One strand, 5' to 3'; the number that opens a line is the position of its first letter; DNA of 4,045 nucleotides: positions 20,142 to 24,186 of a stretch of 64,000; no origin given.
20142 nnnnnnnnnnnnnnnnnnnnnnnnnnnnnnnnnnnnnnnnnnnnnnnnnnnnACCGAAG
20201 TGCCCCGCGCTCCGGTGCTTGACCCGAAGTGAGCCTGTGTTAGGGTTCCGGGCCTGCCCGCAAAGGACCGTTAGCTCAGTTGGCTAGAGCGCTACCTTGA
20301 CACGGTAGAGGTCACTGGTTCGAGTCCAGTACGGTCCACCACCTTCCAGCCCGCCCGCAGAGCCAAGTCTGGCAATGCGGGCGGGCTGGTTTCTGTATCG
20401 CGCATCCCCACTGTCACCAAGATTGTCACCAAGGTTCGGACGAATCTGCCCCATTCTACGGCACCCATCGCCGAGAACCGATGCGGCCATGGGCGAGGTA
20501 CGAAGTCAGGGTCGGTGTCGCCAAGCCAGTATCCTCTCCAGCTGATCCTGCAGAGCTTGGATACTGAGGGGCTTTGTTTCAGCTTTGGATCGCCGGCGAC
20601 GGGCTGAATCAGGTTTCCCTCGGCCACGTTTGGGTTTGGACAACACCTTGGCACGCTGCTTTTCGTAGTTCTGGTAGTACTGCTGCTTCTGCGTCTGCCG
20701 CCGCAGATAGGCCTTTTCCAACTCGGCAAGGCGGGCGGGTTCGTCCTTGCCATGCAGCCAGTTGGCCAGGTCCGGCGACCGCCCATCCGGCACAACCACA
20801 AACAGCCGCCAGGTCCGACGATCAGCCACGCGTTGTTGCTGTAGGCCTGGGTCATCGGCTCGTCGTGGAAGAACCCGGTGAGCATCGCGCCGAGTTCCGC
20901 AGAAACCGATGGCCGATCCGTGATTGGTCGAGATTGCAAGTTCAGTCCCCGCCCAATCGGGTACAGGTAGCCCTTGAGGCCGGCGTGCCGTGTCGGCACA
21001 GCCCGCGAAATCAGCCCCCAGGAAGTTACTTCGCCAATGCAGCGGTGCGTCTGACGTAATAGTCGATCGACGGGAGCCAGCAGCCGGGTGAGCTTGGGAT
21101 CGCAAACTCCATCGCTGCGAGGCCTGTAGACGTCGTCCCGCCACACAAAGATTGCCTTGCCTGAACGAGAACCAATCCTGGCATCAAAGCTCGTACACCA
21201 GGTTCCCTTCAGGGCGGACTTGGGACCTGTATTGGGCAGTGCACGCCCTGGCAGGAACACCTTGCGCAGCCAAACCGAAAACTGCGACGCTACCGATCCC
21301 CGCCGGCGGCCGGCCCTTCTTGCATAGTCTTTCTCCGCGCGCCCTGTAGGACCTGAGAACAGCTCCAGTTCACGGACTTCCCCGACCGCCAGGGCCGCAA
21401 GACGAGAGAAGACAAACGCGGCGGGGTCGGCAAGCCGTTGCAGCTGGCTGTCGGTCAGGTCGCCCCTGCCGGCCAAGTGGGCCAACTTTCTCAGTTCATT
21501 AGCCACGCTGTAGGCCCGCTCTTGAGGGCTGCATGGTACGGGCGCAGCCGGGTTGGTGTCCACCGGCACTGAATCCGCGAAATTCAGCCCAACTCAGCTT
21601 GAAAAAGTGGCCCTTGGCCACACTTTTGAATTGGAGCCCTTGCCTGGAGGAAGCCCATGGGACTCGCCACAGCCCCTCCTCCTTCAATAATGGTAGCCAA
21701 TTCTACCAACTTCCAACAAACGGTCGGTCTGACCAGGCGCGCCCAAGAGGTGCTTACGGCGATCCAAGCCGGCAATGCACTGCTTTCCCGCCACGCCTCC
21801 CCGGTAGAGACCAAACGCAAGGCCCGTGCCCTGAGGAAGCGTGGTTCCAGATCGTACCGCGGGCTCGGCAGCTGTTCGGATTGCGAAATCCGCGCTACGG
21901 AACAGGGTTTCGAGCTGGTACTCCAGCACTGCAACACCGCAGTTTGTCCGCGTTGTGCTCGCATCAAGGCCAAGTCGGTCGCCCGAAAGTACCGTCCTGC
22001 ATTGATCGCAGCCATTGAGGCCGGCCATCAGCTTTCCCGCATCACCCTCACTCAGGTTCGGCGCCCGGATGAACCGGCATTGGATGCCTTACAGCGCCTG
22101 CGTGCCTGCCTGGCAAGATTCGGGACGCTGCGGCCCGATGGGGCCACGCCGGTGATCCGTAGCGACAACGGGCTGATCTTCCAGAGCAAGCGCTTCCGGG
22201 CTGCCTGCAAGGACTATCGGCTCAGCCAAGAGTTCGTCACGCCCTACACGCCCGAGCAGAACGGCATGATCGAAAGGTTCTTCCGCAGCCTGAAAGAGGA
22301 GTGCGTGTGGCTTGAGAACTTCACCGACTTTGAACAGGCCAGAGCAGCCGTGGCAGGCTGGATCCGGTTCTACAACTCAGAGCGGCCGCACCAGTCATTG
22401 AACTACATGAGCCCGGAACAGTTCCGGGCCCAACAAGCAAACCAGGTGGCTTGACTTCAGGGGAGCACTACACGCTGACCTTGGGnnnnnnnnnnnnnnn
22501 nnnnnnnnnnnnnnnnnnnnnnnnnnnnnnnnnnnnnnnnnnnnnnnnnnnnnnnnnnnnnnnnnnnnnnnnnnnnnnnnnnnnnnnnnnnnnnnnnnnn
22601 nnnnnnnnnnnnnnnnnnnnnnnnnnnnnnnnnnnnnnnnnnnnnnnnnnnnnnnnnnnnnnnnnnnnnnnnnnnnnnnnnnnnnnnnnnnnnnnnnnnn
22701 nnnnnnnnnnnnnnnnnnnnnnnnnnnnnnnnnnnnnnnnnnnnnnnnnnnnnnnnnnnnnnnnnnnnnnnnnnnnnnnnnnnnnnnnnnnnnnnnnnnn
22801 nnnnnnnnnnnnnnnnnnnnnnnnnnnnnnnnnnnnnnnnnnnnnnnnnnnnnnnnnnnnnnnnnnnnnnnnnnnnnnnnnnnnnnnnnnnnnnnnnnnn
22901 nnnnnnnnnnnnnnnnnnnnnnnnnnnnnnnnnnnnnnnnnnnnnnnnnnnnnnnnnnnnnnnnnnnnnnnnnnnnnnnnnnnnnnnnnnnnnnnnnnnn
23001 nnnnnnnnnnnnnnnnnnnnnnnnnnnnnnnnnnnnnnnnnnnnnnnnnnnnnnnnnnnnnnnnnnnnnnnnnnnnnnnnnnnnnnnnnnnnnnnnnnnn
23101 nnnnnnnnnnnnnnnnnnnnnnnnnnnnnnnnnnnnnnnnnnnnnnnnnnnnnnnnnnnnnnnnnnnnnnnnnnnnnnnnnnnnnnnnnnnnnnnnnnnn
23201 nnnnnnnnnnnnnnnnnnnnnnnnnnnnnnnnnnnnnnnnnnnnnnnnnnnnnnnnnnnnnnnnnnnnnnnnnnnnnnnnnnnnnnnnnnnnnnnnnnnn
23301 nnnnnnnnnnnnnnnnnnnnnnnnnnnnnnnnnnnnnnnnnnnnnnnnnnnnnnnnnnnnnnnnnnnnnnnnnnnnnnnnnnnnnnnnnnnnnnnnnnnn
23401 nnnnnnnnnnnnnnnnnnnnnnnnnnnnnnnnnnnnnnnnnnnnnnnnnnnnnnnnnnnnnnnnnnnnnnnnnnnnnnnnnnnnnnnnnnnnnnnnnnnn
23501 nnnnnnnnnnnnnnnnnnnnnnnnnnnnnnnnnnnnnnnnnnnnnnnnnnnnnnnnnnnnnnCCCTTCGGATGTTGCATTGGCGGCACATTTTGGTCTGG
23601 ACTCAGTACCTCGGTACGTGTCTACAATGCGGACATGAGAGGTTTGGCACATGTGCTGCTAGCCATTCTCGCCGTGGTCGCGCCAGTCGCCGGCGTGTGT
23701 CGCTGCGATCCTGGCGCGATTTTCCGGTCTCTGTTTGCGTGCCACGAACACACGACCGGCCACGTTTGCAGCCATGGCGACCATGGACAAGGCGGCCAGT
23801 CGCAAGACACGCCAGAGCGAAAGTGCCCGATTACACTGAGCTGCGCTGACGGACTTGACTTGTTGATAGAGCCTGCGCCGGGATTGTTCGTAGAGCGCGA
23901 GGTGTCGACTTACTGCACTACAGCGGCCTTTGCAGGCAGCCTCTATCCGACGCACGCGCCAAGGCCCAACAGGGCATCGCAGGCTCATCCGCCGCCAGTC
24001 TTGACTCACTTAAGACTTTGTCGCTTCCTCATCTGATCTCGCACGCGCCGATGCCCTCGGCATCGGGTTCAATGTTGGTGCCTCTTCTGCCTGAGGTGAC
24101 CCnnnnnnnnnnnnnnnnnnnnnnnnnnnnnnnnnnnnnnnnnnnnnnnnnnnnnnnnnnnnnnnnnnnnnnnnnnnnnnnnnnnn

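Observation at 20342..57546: ~37 kb mosaic accessory region inserted 3' of tRNA-Val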

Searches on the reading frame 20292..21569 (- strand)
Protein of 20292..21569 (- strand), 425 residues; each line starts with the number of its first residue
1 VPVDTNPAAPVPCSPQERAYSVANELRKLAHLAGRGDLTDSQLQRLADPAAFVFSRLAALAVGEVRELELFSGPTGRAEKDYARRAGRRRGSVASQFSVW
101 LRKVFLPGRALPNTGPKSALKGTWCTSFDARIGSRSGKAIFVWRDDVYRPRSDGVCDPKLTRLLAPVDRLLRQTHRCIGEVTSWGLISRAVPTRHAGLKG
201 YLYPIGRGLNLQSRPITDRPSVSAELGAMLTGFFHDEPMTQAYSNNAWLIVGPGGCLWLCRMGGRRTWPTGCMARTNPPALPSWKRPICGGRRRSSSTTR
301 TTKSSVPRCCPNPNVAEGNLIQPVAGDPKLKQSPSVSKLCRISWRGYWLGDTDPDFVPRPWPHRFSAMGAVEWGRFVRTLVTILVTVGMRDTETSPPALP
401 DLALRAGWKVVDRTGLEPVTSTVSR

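Call 5: search_protein_families(library=pfam, proteins=[window:20292-21569:-], max_evalue=0.01)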
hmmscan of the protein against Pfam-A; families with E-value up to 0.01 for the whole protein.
window:20292-21569:- (425 aa): 0 families

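Call 54: search_protein_families(library=phrogs, proteins=[window:20292-21569:-], max_evalue=0.001)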
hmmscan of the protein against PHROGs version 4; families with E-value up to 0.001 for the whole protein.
window:20292-21569:- (425 aa): 0 families

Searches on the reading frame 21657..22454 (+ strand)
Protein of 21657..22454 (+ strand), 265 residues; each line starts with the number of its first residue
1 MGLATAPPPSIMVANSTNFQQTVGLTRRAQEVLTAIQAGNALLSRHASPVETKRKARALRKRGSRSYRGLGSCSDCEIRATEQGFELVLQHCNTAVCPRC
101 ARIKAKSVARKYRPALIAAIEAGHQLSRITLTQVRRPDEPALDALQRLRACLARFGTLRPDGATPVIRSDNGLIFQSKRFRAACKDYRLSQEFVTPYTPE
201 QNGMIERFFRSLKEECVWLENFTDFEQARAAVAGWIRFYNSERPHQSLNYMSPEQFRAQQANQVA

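Call 5: search_protein_families(library=pfam, proteins=[window:21657-22454:+], max_evalue=0.01)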
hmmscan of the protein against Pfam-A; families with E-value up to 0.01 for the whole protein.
window:21657-22454:+ (265 aa): 4 families
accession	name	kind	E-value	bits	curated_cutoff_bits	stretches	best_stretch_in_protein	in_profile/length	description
PF13683.12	rve_3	-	1e-21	76.9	26.5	1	189-253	3-67/67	Integrase core domain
PF13333.12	rve_2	-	2.4e-14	53.6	22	1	206-259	1-54/56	Integrase core domain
PF00665.32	rve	-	5.7e-05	23.8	32.6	1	138-199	44-102/102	Integrase core domain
PF13358.12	DDE_3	-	0.0057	17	28.6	1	148-227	64-144/146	DDE superfamily endonuclease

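Call 54: search_protein_families(library=phrogs, proteins=[window:21657-22454:+], max_evalue=0.001)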
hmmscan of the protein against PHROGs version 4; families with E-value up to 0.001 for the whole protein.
window:21657-22454:+ (265 aa): 6 families
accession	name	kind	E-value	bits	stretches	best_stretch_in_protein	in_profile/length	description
phrog_157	-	integration and excision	3.3e-33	116.6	1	156-262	388-489/580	transposase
phrog_956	-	integration and excision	1e-29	104.9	1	146-263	91-204/436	transposase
phrog_8463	-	integration and excision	7.9e-23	82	1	126-257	170-302/380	transposase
phrog_310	-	integration and excision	6.9e-12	46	1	166-262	344-466/696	transposase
phrog_4410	-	unknown function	2e-07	31.9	1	157-259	60-157/163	-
phrog_1157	-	integration and excision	2.4e-05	24.7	1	177-256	214-293/422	transposase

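Call 102: search_protein_families(library=padloc, proteins=[L036:10548-13460:+, L036:13470-13916:+, L036:13920-17261:+, L036:17264-20083:+], max_evalue=0.00001)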
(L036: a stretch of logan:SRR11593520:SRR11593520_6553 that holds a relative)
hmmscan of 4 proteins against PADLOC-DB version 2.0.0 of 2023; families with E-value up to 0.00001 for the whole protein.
L036:10548-13460:+ (970 aa): 45 families (the best 25 are shown)
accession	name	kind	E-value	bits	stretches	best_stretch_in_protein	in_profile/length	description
PDLC02619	DrmD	-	1.2e-189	630.4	1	29-664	25-651/872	DrmD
PDLC02500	BrxHI|BrxHII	-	4.6e-71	238.6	2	30-477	84-530/933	BrxHI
PDLC02621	DrmD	-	9.8e-67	224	1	26-642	111-722/1040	DrmD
PDLC02623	DrmD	-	3.8e-56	188.5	2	34-223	99-306/1040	DrmD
PDLC00659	HmaA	-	4.3e-53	178.5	1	32-591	100-655/1176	SNF2 helicase / DEAD-box helicase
PDLC02504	BrxHI|BrxHII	-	1.2e-48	163.9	2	29-477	102-536/971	BrxHII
PDLC02572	DrmA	-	3.7e-43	145.7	1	31-562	113-638/1043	DrmA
PDLC02620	DrmD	-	4.1e-42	142.2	1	31-571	94-601/1060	DrmD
PDLC02843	DpdE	-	5.7e-42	141.7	2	27-226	149-329/1091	DpdE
PDLC02632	DrmD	-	1.3e-41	140.9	1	29-556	116-634/662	DrmD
PDLC02634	DrmD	-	3.3e-39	132.4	1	32-573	87-609/900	DrmD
PDLC02840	DpdE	-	8e-37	125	2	18-225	145-333/1091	DpdE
PDLC02844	DpdE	-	2e-33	113.4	2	29-229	146-338/1074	DpdE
PDLC02633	DrmD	-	2.5e-33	113.1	2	30-117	119-206/839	DrmD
PDLC02193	PLD_Helicase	-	1.5e-32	110.7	2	377-586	643-837/905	-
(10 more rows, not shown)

L036:13470-13916:+ (148 aa): 0 families

L036:13920-17261:+ (1113 aa): 19 families
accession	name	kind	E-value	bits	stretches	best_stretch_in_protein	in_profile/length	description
PDLC03646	MTase_III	-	1e-183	610.9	2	4-596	2-594/1057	Type III methyltransferase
PDLC03638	MTase_III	-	4.3e-67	225.1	2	295-589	205-499/816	Type III methyltransferase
PDLC03644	MTase_III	-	3.5e-56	189.1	1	468-895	34-395/542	Type III methyltransferase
PDLC03634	MTase_III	-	2e-52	177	2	516-885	167-448/621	Type III methyltransferase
PDLC03641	MTase_III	-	2.9e-41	139.8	2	513-886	175-451/657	Type III methyltransferase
PDLC03636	MTase_III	-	2e-38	130.6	2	470-606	44-181/575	Type III methyltransferase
PDLC03640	MTase_III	-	9.1e-37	124.7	3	768-893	309-443/654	Type III methyltransferase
PDLC03635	MTase_III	-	2.9e-28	97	1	469-895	215-574/708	Type III methyltransferase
PDLC03637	MTase_III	-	2.2e-27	93.9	2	465-599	114-264/513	Type III methyltransferase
PDLC03642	MTase_III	-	2.5e-27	93.8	2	470-603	80-221/528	Type III methyltransferase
PDLC03639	MTase_III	-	3.2e-25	86.5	2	470-600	85-223/639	Type III methyltransferase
PDLC03278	MTase_II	-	4.3e-22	77.1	2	482-621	8-143/390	Type II methyltransferase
PDLC03300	MTase_II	-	3.6e-18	63.7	1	518-600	82-164/302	Type II methyltransferase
PDLC03645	MTase_III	-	5.4e-13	45.9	1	475-592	142-267/709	Type III methyltransferase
PDLC03354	MTase_II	-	5.7e-13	46.6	1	475-600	63-208/425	Type II methyltransferase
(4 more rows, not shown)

L036:17264-20083:+ (940 aa): 1 family
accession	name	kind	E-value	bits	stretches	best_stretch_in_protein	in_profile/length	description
PDLC03654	REase_III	-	8.1e-124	412.6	2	326-939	373-957/1154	Type III restriction enzyme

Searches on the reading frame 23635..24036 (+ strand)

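Call 5: search_protein_families(library=pfam, proteins=[window:23635-24036:+], max_evalue=0.01)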
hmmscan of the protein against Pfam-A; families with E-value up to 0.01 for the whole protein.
window:23635-24036:+ (133 aa): 1 family
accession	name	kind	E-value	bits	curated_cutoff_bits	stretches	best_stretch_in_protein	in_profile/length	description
PF20723.3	Pellino_RING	-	0.0052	17.2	22.6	1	41-95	38-90/144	Pellino, RING domain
